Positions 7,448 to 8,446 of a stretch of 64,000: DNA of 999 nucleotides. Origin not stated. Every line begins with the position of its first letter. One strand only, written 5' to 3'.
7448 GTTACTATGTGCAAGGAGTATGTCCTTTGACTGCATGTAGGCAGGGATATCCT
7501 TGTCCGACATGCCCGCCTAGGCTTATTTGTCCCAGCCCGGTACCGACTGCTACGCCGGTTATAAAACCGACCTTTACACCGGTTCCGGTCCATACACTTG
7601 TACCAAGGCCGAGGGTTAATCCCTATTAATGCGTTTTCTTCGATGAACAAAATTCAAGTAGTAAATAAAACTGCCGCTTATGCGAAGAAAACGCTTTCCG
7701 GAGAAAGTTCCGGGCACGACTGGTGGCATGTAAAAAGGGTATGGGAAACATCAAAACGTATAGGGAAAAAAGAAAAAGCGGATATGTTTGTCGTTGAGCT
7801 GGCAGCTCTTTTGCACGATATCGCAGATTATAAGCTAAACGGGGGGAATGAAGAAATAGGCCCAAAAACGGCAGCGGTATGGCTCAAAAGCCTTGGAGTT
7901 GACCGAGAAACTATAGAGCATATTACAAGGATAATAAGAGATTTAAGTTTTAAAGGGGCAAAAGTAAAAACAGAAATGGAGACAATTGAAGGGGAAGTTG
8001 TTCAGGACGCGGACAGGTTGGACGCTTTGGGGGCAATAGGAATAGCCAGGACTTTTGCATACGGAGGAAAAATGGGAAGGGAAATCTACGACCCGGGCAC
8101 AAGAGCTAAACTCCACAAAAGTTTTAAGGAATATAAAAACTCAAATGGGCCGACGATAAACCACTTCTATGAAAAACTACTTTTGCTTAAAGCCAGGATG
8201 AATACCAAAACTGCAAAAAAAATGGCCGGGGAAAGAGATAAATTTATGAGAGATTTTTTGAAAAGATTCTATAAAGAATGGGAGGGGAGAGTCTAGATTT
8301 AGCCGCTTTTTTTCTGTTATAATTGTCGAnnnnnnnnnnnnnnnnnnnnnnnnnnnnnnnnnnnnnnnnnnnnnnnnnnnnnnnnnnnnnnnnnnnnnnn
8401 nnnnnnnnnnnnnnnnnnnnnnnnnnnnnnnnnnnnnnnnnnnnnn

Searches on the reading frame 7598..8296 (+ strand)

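Call 41: search_protein_families(library=pfam, proteins=[window:7598-8296:+], max_evalue=0.001)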
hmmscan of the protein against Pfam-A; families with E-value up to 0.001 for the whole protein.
window:7598-8296:+ (232 aa): 1 family
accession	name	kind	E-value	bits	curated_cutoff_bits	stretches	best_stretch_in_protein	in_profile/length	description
PF01966.28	HD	-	1.1e-10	42.3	22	1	44-143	4-115/116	HD domain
